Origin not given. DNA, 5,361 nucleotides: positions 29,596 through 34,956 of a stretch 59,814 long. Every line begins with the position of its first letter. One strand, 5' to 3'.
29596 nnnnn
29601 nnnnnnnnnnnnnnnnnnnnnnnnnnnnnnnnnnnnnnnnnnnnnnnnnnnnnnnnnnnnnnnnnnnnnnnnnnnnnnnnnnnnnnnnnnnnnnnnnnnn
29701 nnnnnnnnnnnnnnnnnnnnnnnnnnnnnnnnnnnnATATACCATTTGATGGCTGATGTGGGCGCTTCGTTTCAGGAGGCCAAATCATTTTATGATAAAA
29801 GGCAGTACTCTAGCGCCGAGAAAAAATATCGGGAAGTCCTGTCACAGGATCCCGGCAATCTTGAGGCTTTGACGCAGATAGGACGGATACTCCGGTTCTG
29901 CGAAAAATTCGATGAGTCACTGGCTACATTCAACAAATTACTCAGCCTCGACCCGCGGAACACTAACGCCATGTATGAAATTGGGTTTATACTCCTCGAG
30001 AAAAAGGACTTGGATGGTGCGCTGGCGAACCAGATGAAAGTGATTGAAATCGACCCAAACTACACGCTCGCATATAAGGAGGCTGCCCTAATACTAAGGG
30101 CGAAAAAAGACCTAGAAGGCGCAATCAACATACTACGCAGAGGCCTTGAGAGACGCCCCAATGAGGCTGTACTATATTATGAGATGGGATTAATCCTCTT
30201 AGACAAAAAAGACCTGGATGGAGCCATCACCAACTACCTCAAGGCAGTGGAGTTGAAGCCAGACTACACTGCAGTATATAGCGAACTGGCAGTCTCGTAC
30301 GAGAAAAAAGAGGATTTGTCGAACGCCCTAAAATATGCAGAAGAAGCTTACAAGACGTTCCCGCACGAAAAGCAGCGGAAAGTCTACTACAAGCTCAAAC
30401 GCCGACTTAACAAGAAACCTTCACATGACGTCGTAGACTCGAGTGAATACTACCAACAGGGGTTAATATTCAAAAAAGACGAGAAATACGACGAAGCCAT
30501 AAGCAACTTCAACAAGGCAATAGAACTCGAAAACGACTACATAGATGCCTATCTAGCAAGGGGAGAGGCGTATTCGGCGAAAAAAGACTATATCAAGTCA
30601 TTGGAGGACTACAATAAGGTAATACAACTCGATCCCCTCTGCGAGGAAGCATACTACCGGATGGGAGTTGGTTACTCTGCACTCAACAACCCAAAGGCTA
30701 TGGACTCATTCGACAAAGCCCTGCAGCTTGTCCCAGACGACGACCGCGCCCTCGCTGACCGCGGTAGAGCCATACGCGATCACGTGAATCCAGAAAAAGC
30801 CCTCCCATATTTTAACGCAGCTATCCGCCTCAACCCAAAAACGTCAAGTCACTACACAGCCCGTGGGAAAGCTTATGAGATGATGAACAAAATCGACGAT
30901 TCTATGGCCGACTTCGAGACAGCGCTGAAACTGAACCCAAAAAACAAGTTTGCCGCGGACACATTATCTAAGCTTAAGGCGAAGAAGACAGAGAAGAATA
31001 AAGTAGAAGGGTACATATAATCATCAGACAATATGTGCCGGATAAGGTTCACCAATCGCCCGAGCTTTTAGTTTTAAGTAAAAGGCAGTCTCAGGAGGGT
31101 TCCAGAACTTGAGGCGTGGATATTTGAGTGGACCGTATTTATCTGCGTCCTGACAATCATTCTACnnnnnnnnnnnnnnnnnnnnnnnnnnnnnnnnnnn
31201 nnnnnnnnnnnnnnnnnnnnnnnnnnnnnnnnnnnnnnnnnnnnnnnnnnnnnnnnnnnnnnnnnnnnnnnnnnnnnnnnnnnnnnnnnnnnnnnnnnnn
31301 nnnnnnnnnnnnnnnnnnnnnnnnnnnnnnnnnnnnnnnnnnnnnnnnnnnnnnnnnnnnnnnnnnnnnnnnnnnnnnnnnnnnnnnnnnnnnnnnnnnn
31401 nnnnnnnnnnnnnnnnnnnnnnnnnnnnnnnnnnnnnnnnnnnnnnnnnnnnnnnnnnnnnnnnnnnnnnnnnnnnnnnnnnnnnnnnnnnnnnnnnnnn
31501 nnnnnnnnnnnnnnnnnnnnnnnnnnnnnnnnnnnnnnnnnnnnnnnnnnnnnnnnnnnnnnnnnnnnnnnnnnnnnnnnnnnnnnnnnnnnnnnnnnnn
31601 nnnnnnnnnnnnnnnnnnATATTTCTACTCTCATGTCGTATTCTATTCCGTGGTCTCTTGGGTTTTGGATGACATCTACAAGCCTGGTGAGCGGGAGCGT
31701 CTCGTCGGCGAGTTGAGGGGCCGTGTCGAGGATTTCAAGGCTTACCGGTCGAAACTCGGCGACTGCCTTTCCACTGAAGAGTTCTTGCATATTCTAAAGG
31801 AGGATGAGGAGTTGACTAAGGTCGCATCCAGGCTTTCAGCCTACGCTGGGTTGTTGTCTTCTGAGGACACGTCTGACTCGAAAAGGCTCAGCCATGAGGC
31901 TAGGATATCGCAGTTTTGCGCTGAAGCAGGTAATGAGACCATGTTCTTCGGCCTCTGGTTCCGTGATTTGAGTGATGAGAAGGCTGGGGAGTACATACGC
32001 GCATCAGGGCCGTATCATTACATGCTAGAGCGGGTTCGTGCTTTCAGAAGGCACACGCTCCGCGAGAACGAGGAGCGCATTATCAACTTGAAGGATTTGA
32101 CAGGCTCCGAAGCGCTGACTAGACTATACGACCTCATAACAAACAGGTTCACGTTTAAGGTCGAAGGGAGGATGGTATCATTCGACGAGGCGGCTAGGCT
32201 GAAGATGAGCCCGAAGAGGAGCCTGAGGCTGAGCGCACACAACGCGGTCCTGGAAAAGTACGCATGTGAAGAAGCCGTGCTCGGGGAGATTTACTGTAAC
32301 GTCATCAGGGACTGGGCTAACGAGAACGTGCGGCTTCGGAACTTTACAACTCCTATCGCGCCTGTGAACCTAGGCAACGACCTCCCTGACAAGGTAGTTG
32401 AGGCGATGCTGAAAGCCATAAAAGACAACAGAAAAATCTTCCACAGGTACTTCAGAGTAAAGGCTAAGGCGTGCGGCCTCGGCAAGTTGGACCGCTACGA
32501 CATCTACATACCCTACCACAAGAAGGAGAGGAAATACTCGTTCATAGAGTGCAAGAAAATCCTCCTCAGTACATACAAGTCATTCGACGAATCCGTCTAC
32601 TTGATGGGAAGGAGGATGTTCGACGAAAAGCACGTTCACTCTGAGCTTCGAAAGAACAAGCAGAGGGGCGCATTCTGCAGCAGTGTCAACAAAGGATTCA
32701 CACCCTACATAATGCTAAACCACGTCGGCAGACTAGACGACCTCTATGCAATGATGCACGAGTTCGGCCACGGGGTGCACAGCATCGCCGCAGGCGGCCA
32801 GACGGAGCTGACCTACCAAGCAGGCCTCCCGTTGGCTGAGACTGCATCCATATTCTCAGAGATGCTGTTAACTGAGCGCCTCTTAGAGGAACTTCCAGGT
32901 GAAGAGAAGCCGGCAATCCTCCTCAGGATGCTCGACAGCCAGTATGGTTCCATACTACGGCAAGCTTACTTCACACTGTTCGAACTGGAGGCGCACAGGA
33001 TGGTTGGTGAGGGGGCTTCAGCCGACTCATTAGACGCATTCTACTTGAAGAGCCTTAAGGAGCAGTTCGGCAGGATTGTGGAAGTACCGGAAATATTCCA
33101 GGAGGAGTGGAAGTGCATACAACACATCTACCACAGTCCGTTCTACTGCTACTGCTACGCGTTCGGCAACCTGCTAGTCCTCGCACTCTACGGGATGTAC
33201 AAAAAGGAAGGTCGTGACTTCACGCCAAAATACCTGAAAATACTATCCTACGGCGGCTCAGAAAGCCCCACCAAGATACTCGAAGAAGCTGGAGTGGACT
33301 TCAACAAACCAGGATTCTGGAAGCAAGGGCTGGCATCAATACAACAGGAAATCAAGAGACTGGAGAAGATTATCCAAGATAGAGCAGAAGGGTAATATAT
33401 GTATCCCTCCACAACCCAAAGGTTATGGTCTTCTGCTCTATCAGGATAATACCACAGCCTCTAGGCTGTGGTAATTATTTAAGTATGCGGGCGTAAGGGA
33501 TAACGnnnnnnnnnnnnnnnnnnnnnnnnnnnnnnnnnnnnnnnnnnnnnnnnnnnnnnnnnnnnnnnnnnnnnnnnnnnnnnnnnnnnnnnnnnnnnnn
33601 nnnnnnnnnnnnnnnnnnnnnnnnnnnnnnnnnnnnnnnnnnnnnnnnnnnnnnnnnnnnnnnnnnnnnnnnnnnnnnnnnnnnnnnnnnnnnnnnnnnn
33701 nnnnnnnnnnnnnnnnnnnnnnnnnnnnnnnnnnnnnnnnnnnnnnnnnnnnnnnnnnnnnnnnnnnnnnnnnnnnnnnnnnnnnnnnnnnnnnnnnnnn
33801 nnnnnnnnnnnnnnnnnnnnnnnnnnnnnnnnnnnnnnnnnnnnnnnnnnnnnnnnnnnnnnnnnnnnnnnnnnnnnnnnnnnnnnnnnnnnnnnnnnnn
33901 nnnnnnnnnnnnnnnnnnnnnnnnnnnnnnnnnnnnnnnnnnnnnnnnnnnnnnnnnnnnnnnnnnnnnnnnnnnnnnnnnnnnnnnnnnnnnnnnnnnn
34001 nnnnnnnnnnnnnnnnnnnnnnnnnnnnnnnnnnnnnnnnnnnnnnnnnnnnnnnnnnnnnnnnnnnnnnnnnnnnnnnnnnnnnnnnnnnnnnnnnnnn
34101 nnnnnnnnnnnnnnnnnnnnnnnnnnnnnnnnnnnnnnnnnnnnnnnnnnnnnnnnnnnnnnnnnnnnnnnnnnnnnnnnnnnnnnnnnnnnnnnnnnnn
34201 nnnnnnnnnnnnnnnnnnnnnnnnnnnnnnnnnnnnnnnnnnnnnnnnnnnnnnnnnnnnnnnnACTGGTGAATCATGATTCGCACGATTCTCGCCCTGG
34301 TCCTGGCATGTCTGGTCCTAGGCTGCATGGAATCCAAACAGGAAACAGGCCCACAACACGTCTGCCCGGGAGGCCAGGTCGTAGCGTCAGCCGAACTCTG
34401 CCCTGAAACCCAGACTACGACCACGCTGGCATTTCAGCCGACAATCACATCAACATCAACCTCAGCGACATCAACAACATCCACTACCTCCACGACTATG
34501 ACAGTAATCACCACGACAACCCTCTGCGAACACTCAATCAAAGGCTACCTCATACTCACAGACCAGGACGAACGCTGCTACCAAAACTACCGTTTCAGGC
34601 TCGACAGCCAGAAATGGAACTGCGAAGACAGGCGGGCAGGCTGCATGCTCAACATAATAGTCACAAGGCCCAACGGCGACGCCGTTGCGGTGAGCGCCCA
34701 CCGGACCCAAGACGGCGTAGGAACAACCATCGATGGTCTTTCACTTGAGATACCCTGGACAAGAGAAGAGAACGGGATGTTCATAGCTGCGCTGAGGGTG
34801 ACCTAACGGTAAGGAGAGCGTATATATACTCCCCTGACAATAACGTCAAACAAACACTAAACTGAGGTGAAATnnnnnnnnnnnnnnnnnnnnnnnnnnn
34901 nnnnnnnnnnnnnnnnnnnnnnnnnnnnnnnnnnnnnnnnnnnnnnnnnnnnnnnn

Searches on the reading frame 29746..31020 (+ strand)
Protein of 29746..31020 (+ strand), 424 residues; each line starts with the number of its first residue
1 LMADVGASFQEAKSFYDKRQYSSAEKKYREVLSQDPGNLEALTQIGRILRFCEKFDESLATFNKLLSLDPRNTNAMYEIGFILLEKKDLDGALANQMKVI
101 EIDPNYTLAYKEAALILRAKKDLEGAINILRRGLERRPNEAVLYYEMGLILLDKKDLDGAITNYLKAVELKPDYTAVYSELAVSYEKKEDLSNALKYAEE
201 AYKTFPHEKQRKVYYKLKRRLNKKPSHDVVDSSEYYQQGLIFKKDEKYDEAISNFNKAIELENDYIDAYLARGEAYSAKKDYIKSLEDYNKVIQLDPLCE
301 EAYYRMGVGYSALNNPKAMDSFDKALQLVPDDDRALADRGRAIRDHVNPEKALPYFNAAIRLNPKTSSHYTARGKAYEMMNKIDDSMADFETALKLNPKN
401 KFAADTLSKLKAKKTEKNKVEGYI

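Call 10: search_protein_families(library=pfam, proteins=[window:29746-31020:+], max_evalue=0.01)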
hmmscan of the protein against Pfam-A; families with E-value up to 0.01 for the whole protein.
window:29746-31020:+ (424 aa): 24 families
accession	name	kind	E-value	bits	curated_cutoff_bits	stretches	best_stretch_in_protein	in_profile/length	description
PF07719.23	TPR_2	-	2.3e-51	168.1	27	4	267-297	2-32/34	Tetratricopeptide repeat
PF00515.34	TPR_1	-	1.7e-49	164.2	27.8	4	267-297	2-32/34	Tetratricopeptide repeat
PF13414.12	TPR_11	-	4.4e-47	158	26.8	5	148-188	1-41/42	TPR repeat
PF13181.12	TPR_8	-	2.3e-41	136.9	25.7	5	143-174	3-34/34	Tetratricopeptide repeat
PF13431.12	TPR_17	-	1.8e-32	109.3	24.4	1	62-93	2-33/34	Tetratricopeptide repeat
PF13432.12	TPR_16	-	6.9e-30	103.5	32.7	5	113-173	3-63/65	Tetratricopeptide repeat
PF13428.12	TPR_14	-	9.4e-27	91.2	23.5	0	109-148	3-42/44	Tetratricopeptide repeat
PF14559.12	TPR_19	-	3.5e-24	85.3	25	4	18-72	4-58/68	Tetratricopeptide repeat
PF13424.12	TPR_12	-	5.4e-21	75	30.1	2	141-204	3-74/77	Tetratricopeptide repeat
PF13174.12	TPR_6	-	1.6e-15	57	26.3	0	301-331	1-32/33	Tetratricopeptide repeat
PF13371.12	TPR_9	-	4.6e-14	52.6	35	1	349-401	11-63/73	Tetratricopeptide repeat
PF23914.1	TPR_CcmH_CycH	-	2.4e-13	50.6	42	1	69-169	46-149/158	Cytochrome c-type biogenesis protein H TPR domain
PF24575.1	TPR_Slam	-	2.1e-12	47.8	35.2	0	8-48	50-90/104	Surface lipoprotein assembly modifier, N-terminal TPR repeats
PF13176.12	TPR_7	-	1.8e-10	40.5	27.9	0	41-73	1-33/36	Tetratricopeptide repeat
PF25064.1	ARM_TT21_5th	-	4.3e-10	40.3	27.8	0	15-66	11-62/117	TT21 fifth ARM repeats domain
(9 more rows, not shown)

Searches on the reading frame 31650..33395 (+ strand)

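Call 10: search_protein_families(library=pfam, proteins=[window:31650-33395:+], max_evalue=0.01)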
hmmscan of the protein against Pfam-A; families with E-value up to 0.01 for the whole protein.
window:31650-33395:+ (581 aa): 2 families
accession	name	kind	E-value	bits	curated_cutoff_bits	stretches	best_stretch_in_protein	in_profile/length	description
PF01432.26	Peptidase_M3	-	9.8e-39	134.4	27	1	184-561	2-455/457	Peptidase family M3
PF08439.15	Peptidase_M3_N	-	1.7e-09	38.2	25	1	107-169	5-70/70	Oligopeptidase F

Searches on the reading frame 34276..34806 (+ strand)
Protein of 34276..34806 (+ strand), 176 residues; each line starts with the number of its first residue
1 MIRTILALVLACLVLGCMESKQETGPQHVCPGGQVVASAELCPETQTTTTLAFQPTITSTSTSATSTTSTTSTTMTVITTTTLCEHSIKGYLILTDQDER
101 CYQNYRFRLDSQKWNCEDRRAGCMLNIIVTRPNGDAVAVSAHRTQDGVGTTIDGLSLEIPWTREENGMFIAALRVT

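Call 10: search_protein_families(library=pfam, proteins=[window:34276-34806:+], max_evalue=0.01)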
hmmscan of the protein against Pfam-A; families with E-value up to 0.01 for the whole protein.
window:34276-34806:+ (176 aa): 1 family
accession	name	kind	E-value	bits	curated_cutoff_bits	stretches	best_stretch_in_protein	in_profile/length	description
PF01456.22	Mucin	-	0.0076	16.7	34.7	0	4-82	9-81/143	Mucin-like glycoprotein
